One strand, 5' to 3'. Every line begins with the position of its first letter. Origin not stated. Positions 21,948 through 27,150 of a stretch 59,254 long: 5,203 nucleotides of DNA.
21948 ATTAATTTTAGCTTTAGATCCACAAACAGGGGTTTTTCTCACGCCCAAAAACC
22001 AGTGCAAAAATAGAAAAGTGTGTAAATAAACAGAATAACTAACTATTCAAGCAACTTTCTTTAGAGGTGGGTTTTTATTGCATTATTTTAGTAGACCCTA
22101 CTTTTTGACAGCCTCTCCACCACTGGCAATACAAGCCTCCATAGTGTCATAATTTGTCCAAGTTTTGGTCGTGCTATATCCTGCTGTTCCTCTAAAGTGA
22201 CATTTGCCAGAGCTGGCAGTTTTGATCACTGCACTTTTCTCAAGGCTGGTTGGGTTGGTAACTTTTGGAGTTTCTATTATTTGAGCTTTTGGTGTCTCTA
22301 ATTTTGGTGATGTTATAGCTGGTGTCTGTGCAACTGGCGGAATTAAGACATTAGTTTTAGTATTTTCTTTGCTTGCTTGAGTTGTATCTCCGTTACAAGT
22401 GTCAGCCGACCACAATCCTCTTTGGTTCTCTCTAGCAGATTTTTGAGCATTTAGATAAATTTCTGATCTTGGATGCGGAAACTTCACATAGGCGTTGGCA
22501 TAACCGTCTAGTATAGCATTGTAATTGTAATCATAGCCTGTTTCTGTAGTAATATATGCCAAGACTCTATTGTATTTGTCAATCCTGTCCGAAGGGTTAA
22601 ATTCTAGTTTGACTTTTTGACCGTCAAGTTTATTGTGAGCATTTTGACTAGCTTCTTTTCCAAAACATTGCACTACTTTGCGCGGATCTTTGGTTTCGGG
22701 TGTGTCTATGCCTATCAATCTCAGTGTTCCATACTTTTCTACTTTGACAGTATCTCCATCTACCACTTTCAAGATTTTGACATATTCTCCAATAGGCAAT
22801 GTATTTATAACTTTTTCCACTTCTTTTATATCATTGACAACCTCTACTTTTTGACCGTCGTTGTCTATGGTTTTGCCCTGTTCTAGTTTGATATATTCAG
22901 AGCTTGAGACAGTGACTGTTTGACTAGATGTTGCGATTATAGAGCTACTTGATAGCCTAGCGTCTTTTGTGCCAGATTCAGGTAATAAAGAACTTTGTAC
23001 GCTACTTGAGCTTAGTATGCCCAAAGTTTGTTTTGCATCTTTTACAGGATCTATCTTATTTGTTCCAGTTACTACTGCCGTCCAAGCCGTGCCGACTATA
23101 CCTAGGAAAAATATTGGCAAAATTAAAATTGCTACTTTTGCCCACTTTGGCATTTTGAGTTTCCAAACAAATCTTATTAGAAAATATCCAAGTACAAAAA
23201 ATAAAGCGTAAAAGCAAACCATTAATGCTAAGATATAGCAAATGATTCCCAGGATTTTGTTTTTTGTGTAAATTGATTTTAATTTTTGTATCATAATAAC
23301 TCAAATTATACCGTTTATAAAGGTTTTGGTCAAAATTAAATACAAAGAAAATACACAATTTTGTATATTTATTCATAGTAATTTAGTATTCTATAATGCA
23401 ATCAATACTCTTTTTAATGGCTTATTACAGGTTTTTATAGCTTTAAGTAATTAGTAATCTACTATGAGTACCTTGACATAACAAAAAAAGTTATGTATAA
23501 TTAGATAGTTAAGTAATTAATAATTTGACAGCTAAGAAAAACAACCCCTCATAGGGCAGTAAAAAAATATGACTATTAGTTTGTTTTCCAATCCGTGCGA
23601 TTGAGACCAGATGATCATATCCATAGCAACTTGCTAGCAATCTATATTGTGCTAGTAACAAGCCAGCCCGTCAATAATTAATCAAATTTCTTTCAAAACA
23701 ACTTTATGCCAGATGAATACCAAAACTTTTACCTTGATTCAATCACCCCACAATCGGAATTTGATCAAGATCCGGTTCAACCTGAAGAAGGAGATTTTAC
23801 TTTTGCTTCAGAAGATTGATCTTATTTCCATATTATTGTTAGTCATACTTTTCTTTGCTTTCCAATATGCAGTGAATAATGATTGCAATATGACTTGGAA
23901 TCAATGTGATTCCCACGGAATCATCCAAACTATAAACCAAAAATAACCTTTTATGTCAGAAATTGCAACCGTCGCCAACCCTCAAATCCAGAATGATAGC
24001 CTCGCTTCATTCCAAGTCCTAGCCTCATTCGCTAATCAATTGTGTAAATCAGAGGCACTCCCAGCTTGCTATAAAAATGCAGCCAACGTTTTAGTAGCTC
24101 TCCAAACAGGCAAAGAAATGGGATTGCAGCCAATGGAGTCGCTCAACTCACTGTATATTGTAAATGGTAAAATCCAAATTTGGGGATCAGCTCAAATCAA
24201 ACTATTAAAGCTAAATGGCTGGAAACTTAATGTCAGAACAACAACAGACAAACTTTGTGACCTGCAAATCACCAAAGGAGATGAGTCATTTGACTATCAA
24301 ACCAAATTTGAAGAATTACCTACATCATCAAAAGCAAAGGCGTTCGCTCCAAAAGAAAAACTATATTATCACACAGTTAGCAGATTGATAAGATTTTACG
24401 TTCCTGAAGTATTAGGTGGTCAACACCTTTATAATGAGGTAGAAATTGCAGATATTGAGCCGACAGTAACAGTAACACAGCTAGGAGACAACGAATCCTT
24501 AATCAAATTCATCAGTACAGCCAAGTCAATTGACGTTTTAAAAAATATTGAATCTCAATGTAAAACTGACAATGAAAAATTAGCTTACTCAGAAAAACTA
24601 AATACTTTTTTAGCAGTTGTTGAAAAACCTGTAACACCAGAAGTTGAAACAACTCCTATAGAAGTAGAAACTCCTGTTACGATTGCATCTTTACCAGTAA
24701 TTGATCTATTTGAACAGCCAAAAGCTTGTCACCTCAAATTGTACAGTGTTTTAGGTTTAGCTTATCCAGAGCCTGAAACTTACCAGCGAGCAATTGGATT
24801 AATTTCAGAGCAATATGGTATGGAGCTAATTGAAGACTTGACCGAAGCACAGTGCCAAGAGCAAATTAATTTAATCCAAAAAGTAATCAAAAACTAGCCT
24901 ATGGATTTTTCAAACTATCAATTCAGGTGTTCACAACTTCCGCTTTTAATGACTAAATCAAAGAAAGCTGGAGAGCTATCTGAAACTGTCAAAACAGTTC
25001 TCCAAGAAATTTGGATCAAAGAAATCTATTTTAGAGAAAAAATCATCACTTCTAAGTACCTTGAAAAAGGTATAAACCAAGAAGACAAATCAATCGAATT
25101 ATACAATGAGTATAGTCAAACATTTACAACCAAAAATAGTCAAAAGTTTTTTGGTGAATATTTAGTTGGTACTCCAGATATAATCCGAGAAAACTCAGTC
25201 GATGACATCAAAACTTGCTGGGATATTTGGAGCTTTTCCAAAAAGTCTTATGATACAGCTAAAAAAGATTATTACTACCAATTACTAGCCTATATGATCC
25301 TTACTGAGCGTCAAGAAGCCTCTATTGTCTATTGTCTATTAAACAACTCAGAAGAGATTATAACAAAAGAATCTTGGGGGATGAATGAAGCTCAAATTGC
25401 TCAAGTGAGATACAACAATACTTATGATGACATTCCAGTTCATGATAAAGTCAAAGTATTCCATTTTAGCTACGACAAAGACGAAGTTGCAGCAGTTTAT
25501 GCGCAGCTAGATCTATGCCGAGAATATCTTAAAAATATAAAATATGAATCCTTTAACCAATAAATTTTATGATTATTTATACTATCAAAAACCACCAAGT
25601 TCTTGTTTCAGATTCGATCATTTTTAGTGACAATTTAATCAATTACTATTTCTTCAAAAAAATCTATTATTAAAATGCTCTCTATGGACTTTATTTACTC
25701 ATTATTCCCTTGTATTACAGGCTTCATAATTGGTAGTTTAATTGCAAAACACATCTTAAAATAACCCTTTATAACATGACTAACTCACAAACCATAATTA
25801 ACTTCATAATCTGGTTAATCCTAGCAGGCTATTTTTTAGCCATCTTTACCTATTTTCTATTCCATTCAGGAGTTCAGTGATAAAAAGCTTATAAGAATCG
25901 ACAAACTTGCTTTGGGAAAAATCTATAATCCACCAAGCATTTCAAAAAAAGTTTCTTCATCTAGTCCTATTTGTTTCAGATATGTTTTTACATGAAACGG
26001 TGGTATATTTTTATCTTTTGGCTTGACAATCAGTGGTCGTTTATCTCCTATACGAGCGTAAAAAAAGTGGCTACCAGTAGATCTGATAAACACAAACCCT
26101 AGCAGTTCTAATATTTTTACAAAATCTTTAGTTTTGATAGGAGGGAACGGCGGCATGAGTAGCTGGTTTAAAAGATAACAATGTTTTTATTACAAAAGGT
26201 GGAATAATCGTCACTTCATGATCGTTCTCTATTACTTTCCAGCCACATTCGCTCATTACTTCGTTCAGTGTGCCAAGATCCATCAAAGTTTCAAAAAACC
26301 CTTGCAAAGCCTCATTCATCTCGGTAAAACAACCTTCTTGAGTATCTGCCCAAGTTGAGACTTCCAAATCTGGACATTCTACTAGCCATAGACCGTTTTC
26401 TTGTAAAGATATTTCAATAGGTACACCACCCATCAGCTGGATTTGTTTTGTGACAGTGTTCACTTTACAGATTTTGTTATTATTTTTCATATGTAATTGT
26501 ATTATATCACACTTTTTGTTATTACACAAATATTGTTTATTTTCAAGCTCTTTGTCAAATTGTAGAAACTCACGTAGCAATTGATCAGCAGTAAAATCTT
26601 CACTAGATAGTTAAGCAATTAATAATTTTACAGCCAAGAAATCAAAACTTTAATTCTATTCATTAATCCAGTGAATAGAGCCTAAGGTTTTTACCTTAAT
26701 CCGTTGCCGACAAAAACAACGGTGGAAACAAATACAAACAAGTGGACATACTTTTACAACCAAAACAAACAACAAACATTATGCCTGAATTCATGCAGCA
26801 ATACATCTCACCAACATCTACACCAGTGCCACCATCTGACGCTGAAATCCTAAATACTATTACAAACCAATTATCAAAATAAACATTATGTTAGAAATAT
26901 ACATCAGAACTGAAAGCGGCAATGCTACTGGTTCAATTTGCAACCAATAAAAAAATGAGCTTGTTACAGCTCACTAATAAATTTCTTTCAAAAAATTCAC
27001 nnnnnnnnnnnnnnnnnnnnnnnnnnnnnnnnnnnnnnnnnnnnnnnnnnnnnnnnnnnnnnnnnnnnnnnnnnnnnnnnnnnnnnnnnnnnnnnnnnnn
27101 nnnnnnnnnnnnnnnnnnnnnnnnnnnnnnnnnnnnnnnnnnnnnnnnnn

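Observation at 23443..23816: Two plus-strand operons share a paralogous leader (38-mer, AATCCGT box, similar micro-ORF start)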

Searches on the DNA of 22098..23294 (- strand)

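Call 100: search_rna_families(sources=[L020, L021, L022], threshold=evalue, max_evalue=0.1)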
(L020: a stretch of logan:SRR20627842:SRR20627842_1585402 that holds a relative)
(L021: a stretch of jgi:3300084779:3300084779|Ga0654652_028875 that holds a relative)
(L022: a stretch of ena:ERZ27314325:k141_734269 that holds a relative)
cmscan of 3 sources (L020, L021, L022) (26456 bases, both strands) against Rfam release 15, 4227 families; matches with E-value up to 0.1: 0.
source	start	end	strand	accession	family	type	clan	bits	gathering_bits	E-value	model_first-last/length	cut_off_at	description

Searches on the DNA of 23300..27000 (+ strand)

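Call 10: search_dna_similar(query=window:23300-27000:+, collection=phages, mode=distant, max_rows=20)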
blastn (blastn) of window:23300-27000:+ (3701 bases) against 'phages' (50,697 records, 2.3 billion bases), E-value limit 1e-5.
No match.

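Call 35: search_rna_families(source=window, start=23300, end=27000, threshold=evalue, max_evalue=5)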
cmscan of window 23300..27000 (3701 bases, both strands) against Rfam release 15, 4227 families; matches with E-value up to 5: 3.
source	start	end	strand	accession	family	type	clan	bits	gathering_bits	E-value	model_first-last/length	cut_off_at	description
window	23855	23939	-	RF00537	snoMe28S-Am2634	Gene; snRNA; snoRNA; CD-box;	-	24.1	50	0.83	1-97/97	no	Small nucleolar RNA Me28S-Am2634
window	26155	26219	-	RF01160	sn2841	Gene; snRNA; snoRNA; CD-box;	-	19.9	45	1.2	1-72/72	no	Small nucleolar RNA sn2841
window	25222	25278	-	RF04360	psbT-asRNA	Gene; antisense;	-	18.2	48.5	4.1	1-38/38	no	Plastid psbT antisense RNA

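Call 97: build_rna_model(alignment_id=A3, structure=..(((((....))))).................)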
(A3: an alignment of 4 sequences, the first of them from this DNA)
Model R1 built from alignment A3 (4 sequences, 33 columns); structure: as given.
model positions 33; base pairs 5; branch points 0; effective number of sequences 4; information 0.991 bits per position. Calibrated on 0.2 Mb of random sequence (short: E-values are rough).
structure used (alignment columns):
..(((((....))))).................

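Call 98: search_with_rna_model(model_id=R1, sources=[window, L003, L005, L009, L010, L018, L020, L021, L022, L026], max_evalue=10, show_alignments=10)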
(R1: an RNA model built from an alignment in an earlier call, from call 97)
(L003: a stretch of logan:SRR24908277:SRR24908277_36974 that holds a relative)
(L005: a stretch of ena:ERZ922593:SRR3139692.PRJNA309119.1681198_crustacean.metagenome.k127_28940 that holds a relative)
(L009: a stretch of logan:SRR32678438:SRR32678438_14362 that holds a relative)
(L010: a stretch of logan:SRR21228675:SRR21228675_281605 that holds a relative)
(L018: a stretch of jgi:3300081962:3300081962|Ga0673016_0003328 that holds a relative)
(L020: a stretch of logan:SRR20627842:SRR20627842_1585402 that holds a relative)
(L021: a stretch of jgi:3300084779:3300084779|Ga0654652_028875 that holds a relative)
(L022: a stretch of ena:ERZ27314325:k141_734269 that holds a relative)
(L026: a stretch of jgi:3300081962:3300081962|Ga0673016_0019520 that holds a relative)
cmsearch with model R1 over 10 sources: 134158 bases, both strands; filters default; matches with E-value up to 10: 22.
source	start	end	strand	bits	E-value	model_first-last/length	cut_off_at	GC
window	26608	26640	+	46.7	1.4e-07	1-33/33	no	0.24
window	23506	23538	+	44.9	3.6e-07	1-33/33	no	0.21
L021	3451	3483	+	44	5.8e-07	1-33/33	no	0.3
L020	8474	8506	+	42.2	1.5e-06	1-33/33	no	0.33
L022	5223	5259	-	24.4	0.015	1-33/33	no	0.27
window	18883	18910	+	18.9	0.26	1-33/33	no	0.36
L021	655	689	-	17.9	0.44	1-33/33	no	0.17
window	16275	16322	-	16.5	0.9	1-33/33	no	0.25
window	37404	37432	+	15.6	1.4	1-33/33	no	0.1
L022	7719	7766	-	15.2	1.7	1-33/33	no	0.35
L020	6091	6115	-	15.2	1.7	1-33/33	no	0.36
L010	6437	6469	-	15.1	1.8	1-33/33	no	0.36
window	20816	20848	+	14.4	2.6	1-33/33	no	0.18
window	50560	50588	-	14.2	2.9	1-33/33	no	0.31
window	33689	33713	-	13.8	3.6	1-33/33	no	0.24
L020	5806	5838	-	13.1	5.1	1-33/33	no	0.24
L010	1988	2013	-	13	5.5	1-33/33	no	0.27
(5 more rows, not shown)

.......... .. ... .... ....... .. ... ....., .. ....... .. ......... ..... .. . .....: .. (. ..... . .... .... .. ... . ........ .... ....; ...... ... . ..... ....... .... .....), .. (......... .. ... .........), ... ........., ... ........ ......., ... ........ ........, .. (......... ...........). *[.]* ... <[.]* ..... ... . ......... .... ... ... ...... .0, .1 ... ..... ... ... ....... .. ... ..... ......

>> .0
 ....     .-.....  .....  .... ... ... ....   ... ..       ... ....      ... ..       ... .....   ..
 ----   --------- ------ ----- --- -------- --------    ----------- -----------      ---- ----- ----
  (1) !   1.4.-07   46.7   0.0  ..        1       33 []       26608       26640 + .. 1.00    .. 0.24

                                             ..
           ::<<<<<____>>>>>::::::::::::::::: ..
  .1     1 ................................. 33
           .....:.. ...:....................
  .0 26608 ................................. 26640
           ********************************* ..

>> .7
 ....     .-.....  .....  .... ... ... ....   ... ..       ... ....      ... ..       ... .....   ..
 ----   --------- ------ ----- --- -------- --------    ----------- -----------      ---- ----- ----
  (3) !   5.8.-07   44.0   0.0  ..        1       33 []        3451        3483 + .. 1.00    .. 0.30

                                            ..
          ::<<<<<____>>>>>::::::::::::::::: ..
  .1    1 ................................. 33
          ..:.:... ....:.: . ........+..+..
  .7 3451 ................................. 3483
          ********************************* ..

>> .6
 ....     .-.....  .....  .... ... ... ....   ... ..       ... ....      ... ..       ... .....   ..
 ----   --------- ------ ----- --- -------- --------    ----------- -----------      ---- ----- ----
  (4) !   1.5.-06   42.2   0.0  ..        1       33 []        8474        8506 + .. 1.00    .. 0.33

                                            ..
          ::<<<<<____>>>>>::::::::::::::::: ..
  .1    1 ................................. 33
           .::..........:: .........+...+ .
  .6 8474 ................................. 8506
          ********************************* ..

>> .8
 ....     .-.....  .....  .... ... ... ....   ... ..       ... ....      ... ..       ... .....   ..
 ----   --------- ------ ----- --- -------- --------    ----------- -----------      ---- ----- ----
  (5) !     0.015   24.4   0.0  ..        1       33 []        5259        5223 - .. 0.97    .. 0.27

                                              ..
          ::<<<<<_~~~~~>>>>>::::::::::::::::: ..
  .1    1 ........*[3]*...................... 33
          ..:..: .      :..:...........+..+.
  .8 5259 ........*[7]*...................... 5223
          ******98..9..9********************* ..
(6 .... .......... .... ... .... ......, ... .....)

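Call 111: search_with_rna_model(model_id=R1, sources=[window, L020, L021, L022], max_evalue=0.05, make_alignment=true)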
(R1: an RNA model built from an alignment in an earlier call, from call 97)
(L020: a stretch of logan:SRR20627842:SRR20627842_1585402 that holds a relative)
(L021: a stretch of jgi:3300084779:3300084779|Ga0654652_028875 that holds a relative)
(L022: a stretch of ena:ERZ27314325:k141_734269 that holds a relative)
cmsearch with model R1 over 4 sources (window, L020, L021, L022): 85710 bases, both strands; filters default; matches with E-value up to 0.05: 5.
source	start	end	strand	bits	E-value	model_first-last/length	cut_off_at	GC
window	26608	26640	+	46.7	9.3e-08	1-33/33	no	0.24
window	23506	23538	+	44.9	2.3e-07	1-33/33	no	0.21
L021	3451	3483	+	44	3.7e-07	1-33/33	no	0.3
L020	8474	8506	+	42.2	9.4e-07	1-33/33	no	0.33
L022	5223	5259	-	24.4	0.0094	1-33/33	no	0.27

Alignment A6: 5 matches aligned to the model, 40 columns, each read 5' to 3' on its own strand. Consensus structure (alignment columns), stored with it:
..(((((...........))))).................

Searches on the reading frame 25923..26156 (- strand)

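Call 11: search_protein_families(library=pfam, proteins=[window:25923-26156:-], max_evalue=0.01)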
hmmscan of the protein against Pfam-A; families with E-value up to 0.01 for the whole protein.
window:25923-26156:- (77 aa): 1 family
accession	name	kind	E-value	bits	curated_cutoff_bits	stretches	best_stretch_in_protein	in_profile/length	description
PF07927.17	HicA_toxin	-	4.2e-12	46.4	27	1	10-65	2-58/58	HicA toxin of bacterial toxin-antitoxin,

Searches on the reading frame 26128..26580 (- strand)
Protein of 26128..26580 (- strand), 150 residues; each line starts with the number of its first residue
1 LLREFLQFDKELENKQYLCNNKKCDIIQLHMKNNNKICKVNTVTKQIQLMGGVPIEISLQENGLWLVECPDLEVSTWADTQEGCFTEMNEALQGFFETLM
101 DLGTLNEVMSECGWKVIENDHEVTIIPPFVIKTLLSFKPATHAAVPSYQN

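Call 11: search_protein_families(library=pfam, proteins=[window:26128-26580:-], max_evalue=0.01)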
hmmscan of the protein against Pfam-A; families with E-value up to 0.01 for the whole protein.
window:26128-26580:- (150 aa): 0 families

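Call 21: search_protein_families(library=phrogs, proteins=[window:26128-26490:-], max_evalue=0.01)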
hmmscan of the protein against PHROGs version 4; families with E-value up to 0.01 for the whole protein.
window:26128-26490:- (120 aa): 1 family
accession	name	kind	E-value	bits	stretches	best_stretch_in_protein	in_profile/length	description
phrog_497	-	moron, auxiliary metabolic gene and host takeover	0.00085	19.8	1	22-73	12-64/342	toxin-antitoxin system HicB-like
